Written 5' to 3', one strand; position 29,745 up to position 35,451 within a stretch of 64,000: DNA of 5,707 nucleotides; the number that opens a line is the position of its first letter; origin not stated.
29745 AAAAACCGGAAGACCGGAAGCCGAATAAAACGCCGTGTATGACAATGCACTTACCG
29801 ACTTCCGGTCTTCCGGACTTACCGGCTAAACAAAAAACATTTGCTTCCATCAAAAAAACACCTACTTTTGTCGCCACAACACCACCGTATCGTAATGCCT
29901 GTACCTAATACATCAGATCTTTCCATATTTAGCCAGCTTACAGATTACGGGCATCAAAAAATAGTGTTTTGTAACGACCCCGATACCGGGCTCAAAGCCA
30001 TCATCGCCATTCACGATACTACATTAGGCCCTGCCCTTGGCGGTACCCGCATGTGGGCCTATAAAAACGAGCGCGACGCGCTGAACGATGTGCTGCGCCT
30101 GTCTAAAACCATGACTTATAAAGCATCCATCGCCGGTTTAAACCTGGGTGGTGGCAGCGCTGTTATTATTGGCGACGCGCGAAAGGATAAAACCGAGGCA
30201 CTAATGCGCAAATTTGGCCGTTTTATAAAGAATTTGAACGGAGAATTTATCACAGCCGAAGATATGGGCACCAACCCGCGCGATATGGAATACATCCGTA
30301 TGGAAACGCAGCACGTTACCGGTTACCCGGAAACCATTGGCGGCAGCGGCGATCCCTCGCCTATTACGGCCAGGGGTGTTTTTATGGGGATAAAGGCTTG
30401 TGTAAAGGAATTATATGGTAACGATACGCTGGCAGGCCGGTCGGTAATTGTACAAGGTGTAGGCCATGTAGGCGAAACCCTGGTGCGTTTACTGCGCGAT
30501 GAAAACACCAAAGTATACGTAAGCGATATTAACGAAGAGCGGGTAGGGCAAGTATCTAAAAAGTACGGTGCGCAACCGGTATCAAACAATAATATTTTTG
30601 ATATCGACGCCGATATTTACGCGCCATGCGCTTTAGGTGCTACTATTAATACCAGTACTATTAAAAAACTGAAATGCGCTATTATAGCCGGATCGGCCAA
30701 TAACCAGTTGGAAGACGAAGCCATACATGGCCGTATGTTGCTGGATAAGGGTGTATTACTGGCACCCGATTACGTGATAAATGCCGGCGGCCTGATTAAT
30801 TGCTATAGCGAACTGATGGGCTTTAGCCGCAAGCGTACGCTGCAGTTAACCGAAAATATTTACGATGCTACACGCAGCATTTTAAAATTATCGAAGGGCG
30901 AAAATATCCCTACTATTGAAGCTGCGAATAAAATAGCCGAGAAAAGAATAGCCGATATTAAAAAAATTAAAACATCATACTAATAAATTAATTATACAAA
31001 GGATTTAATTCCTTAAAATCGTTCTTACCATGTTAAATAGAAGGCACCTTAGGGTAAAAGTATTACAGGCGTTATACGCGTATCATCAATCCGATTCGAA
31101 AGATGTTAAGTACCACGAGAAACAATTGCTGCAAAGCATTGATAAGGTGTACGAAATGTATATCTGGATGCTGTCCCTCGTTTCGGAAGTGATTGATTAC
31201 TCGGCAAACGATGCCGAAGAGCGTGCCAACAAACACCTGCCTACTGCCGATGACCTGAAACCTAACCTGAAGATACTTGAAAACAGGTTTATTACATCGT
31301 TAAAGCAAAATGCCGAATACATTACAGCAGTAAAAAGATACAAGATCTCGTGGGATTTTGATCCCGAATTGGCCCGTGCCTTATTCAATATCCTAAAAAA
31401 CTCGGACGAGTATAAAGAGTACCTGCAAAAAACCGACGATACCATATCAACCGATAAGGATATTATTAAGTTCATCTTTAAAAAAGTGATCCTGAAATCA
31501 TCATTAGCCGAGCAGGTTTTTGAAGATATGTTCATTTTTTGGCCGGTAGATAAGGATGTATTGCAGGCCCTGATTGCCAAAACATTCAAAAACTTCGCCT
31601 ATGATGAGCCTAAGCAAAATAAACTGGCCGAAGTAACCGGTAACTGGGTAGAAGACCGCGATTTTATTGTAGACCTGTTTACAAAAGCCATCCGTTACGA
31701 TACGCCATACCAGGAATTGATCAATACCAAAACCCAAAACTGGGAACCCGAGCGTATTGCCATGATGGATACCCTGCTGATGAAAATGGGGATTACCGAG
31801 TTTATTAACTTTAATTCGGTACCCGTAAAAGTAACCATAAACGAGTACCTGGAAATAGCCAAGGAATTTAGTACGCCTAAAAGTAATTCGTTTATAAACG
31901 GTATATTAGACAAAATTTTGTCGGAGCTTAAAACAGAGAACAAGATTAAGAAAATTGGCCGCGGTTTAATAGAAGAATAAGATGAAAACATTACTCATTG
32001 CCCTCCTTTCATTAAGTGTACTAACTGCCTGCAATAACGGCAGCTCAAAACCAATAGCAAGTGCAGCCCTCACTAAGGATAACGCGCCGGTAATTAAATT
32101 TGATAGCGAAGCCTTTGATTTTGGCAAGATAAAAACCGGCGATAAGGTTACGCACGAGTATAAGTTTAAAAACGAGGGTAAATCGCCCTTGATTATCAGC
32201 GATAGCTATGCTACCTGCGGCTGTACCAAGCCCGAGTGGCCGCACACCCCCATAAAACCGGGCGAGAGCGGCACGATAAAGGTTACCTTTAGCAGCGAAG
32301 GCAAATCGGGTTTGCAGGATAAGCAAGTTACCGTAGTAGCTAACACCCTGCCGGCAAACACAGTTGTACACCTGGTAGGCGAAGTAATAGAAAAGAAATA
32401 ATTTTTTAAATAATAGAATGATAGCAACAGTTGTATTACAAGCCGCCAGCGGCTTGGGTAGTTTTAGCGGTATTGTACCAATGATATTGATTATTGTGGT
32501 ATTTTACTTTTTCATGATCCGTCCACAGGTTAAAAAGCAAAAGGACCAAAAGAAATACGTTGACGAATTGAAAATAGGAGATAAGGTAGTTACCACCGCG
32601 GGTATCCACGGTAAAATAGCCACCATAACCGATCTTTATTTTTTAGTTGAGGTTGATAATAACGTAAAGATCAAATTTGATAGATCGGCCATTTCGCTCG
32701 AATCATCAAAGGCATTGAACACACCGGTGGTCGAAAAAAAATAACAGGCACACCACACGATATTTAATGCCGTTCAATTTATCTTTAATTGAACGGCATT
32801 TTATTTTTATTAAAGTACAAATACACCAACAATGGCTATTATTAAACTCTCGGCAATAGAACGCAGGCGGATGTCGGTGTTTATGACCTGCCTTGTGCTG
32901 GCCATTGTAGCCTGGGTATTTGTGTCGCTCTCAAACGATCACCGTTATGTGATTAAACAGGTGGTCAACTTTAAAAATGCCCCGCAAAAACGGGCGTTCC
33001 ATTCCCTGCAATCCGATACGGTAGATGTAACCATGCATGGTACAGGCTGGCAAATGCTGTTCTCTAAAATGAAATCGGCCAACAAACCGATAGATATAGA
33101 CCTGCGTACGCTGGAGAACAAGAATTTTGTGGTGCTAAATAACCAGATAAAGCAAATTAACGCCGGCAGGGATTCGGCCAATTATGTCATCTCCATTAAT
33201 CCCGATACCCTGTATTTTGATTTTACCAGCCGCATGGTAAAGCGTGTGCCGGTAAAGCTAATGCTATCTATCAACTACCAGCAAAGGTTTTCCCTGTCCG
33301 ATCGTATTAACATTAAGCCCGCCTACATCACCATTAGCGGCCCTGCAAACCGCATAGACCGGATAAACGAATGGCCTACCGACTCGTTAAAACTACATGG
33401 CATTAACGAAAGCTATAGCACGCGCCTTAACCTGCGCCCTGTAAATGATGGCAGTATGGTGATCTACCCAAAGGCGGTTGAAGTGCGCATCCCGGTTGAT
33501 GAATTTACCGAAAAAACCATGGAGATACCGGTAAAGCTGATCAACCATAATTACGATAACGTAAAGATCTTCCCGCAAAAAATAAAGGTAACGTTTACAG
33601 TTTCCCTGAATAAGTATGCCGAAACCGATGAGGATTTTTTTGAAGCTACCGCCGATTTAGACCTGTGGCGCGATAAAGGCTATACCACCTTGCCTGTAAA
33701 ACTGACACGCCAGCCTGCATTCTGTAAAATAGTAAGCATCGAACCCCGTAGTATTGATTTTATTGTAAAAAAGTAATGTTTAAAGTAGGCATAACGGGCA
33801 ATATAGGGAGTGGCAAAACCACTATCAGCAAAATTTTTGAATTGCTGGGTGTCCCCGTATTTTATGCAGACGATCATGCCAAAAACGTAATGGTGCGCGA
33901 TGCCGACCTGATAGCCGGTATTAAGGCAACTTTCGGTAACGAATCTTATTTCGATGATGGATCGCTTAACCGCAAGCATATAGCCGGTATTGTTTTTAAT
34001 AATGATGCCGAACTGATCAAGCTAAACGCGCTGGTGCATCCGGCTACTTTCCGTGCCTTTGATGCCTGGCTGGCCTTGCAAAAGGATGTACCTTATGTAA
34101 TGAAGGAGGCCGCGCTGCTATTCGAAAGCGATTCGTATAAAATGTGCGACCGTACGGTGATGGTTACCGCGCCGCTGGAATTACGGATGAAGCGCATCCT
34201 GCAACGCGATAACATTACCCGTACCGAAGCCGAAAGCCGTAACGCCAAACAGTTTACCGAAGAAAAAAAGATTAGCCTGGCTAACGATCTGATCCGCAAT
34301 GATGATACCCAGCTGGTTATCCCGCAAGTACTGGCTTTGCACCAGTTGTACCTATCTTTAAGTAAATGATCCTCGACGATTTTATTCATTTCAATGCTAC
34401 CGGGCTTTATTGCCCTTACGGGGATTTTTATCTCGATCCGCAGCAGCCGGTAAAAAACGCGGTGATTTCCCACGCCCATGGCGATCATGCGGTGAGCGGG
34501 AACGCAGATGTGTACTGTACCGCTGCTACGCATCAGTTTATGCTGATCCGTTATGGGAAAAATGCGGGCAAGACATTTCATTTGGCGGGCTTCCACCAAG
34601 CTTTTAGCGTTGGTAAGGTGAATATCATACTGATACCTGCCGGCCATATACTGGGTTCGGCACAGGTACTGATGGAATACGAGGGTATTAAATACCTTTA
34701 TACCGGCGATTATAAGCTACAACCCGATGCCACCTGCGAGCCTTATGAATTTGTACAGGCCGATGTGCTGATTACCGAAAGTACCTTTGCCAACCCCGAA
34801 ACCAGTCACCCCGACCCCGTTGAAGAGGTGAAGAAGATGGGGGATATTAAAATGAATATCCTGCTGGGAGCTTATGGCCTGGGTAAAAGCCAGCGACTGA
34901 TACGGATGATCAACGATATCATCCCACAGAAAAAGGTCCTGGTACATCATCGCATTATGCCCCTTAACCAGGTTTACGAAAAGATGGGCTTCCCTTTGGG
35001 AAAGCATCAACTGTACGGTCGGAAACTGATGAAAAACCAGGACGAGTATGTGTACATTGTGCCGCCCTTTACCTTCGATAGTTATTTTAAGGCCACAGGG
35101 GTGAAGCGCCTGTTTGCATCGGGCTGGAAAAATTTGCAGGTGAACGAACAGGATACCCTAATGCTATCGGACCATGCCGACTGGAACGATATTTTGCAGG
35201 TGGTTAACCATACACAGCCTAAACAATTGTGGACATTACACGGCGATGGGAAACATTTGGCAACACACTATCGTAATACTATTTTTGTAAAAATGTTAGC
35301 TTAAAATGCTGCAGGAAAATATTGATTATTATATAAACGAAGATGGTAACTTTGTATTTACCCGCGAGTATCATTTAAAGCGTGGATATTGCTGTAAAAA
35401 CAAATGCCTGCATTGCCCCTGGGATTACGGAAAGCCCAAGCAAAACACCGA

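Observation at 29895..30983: Leucine-dehydrogenase homolog lacking the catalytic lysine: probable pseudoenzyme upstream of nusB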

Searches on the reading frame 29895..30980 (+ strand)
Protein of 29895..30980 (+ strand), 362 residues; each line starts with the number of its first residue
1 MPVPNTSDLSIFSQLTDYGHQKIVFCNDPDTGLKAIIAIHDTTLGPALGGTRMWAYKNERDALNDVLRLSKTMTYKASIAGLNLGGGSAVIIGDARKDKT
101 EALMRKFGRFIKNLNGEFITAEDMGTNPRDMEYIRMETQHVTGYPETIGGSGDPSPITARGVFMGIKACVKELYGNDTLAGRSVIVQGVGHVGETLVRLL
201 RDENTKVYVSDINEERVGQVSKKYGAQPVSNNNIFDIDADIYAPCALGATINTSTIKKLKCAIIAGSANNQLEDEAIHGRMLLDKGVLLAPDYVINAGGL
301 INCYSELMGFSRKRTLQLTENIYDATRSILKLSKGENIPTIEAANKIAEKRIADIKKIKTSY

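Call 4: search_protein_families(library=pfam, proteins=[window:29895-30980:+])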
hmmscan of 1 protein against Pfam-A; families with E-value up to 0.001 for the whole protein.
window:29895-30980:+ (362 aa): 3 families
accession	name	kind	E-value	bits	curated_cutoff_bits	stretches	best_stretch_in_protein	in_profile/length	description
PF02812.23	ELFV_dehydrog_N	-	1.5e-31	109.3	25.3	1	20-139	1-128/129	Glu/Leu/Phe/Val dehydrogenase, dimerisation domain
PF00208.27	ELFV_dehydrog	-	1.8e-23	83.9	23.4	2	217-357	89-238/241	Glutamate/Leucine/Phenylalanine/Valine dehydrogenase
PF02254.24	TrkA_N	-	0.00021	22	23.8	1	184-224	1-41/116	TrkA-N domain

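Call 5: search_protein_families(library=ncbifam, proteins=[window:29895-30980:+])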
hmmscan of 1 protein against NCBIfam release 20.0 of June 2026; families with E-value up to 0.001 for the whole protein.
window:29895-30980:+ (362 aa): 8 families
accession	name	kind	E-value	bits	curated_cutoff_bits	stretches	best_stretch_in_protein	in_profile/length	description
NF035922.1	Trp_DH_ScyB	equivalog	1.1e-124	415.9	600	1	11-358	2-345/346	tryptophan dehydrogenase ScyB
NF040817.1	GdhA_Arch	equivalog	4.1e-27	95.4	750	2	40-209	61-242/419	glutamate dehydrogenase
NF041398.1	GluDhGdhB_Halo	equivalog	2.2e-26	92.7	620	1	37-358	55-405/410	glutamate dehydrogenase GdhB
NF006929.0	PRK09414.1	equivalog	3.1e-10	39.6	536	1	209-308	282-382/445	NADP-specific glutamate dehydrogenase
NF010634.0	PRK14031.1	equivalog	4e-08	32.1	822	1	211-330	283-402/444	NADP-specific glutamate dehydrogenase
NF010633.0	PRK14030.1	subfamily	2.4e-05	23.6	743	1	213-305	285-379/445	glutamate dehydrogenase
TIGR02964.1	xanthine_xdhC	equivalog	0.00072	19.2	161.6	0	180-219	99-138/246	xanthine dehydrogenase accessory protein XdhC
NF007039.0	PRK09496.3-2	equivalog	0.00084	18.3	293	0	184-229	3-48/446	Trk system potassium transporter TrkA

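Call 6: search_solved_structures(query=window:29895-30980:+, show_alignments=3)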
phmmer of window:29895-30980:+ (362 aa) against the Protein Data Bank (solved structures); distinct sequences matched with E-value up to 0.001: 61 (the best 60 are shown).
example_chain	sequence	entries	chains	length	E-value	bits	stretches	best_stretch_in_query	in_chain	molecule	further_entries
8gxd_A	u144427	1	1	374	6.1e-122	410.4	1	9-357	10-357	Glu/Leu/Phe/Val dehydrogenase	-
6acf_A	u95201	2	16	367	7.1e-122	410.2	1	10-360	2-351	Leucine dehydrogenase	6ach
8hpe_A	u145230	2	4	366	8.6e-121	406.7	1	9-362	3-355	Leucine dehydrogenase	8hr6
3vpx_A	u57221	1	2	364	4e-117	394.6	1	10-360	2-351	Leucine dehydrogenase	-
1leh_A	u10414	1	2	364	2.4e-113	382.2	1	10-360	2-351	LEUCINE DEHYDROGENASE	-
5b37_A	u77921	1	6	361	3.3e-102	345.6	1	11-360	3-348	Tryptophan dehydrogenase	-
7vid_A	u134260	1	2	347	1.3e-73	251.5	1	25-303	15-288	Leucine dehydrogenase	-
1bw9_A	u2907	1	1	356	6.4e-52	180.2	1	23-354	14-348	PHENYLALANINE DEHYDROGENASE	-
1c1x_A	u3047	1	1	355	8.3e-52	179.8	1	24-354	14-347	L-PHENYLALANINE DEHYDROGENASE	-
1c1d_A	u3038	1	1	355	8.6e-52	179.8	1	24-354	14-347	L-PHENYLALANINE DEHYDROGENASE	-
1bxg_A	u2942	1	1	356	2.3e-51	178.4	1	22-354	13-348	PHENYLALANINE DEHYDROGENASE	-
1bw9_B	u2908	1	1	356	4.2e-51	177.5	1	23-354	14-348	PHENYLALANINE DEHYDROGENASE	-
1c1d_B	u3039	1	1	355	5.2e-51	177.2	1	24-354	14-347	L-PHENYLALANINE DEHYDROGENASE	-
1c1x_B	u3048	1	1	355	5.4e-51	177.2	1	24-354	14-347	PROTEIN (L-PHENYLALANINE DEHYDROGENASE)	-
1bxg_B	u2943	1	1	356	5.4e-51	177.2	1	23-354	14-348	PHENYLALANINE DEHYDROGENASE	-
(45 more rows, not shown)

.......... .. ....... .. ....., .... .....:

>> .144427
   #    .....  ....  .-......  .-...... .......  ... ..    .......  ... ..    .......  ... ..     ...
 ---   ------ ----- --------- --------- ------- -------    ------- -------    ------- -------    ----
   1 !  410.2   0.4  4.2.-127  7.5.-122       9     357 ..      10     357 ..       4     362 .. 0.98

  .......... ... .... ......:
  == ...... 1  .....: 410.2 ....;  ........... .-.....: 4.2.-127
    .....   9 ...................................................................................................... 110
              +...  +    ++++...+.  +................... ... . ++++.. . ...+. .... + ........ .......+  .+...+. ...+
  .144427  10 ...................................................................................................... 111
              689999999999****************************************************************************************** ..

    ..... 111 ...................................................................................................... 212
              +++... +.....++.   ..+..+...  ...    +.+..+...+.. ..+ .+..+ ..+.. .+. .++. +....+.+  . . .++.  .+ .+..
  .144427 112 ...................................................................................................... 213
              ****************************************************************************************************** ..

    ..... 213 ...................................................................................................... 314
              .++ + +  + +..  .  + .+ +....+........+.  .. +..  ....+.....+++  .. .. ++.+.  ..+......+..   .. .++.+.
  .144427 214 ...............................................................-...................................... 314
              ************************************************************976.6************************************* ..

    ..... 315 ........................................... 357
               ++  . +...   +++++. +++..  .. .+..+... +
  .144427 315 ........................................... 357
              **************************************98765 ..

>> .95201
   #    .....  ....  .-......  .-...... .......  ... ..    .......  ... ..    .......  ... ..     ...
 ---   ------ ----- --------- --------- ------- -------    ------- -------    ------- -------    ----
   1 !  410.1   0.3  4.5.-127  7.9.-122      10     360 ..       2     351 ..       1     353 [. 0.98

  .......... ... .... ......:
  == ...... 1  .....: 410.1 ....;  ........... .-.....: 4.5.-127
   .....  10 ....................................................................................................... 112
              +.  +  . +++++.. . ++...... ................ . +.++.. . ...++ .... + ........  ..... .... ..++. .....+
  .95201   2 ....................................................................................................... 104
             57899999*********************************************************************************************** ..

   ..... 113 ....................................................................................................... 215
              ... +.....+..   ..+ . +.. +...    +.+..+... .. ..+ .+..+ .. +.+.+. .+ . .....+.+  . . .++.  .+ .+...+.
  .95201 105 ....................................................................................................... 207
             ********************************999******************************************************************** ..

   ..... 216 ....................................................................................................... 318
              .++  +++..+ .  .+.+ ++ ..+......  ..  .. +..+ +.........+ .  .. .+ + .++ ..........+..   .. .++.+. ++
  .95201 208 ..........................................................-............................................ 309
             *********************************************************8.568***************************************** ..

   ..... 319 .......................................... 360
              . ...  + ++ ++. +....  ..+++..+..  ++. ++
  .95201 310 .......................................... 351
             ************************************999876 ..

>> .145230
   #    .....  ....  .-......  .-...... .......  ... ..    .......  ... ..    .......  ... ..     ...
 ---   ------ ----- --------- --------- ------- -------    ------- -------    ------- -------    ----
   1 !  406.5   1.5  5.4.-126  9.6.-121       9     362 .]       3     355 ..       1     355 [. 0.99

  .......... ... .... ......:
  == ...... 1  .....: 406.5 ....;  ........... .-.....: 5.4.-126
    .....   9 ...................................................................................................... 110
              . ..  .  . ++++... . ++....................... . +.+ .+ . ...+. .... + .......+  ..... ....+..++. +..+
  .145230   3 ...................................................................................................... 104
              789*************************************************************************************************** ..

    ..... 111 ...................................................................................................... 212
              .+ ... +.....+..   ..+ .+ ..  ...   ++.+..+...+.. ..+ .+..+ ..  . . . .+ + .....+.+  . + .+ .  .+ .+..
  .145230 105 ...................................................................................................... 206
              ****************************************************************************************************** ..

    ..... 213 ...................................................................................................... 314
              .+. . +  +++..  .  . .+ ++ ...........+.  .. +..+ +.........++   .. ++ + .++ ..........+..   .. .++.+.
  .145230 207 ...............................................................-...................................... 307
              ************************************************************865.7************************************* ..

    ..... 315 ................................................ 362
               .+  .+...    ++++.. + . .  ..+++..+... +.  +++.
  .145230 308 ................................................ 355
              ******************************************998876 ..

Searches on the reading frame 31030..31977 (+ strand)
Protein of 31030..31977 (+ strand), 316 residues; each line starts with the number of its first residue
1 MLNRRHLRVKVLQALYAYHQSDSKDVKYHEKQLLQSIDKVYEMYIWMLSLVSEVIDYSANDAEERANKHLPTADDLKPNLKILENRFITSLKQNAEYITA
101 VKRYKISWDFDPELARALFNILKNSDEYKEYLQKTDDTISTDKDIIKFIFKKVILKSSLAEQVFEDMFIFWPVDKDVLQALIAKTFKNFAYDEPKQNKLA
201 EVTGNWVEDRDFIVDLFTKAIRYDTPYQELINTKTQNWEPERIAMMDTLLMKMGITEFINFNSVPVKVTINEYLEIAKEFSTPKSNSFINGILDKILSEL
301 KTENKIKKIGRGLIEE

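Call 25: search_protein_families(library=pfam, proteins=[window:31030-31977:+], max_evalue=0.00001)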
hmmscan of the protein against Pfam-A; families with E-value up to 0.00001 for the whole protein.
window:31030-31977:+ (316 aa): 1 family
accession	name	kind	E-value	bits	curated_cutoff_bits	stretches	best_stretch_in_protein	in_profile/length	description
PF01029.23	NusB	-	5.1e-22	79.1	23.1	1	199-297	28-132/133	NusB family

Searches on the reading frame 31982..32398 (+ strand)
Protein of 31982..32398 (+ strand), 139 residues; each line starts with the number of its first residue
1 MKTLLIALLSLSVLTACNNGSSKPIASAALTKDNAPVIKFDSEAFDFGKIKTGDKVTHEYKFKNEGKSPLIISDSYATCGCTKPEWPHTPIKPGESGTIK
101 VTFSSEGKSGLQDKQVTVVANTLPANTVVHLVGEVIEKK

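Call 25: search_protein_families(library=pfam, proteins=[window:31982-32398:+], max_evalue=0.00001)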
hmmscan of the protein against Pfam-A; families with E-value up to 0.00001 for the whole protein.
window:31982-32398:+ (139 aa): 2 families
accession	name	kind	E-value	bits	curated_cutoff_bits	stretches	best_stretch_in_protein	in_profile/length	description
PF07610.17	DUF1573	-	7.5e-36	122.5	26.1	1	38-135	1-98/98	Protein of unknown function (DUF1573)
PF22544.2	HYDIN_VesB_CFA65-like_Ig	-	1.2e-17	64.4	25.5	1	36-133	1-99/100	HYDIN/CFA65/VesB-like, Ig-like domain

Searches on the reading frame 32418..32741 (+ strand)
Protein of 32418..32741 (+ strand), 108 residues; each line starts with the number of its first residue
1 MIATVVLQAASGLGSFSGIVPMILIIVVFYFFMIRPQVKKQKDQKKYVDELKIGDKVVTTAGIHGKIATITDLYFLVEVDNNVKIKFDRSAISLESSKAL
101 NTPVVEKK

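Call 25: search_protein_families(library=pfam, proteins=[window:32418-32741:+], max_evalue=0.00001)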
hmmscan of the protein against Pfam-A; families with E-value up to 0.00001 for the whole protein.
window:32418-32741:+ (108 aa): 1 family
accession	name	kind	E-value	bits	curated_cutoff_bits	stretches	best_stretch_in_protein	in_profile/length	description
PF02699.20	YajC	-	1e-29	102.7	28.2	1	19-93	3-77/78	Preprotein translocase subunit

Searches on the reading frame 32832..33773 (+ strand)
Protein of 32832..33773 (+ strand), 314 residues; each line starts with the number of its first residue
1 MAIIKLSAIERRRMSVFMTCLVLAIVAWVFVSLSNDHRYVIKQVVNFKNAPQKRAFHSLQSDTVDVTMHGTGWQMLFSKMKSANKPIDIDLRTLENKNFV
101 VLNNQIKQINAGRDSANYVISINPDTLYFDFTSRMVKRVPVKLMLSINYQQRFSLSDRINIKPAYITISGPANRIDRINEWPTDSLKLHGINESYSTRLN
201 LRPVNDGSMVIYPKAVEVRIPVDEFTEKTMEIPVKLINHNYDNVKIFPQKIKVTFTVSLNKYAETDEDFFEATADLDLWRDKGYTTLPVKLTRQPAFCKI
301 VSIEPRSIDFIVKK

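Call 25: search_protein_families(library=pfam, proteins=[window:32832-33773:+], max_evalue=0.00001)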
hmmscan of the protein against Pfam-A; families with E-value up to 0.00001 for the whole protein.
window:32832-33773:+ (314 aa): 1 family
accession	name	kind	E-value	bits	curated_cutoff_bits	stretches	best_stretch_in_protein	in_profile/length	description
PF07949.17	YbbR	-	2.5e-08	34.5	22.3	0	139-220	1-81/81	YbbR-like protein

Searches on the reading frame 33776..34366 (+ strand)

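Call 25: search_protein_families(library=pfam, proteins=[window:33776-34366:+], max_evalue=0.00001)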
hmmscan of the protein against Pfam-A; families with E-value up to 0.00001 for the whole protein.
window:33776-34366:+ (197 aa): 2 families
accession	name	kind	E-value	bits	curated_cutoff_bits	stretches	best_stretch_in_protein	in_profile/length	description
PF01121.26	CoaE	-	4.9e-46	157.1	27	1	4-177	3-176/180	Dephospho-CoA kinase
PF13238.12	AAA_18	-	2.5e-07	31.6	29.4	1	4-158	1-125/128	AAA domain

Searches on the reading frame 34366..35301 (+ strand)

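Call 25: search_protein_families(library=pfam, proteins=[window:34366-35301:+], max_evalue=0.00001)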
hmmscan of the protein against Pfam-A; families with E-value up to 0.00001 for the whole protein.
window:34366-35301:+ (312 aa): 1 family
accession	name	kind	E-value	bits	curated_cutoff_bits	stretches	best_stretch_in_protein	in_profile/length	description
PF07521.17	RMMBL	-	3.2e-06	27.5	21.6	0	267-301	14-48/63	Zn-dependent metallo-hydrolase RNA specificity domain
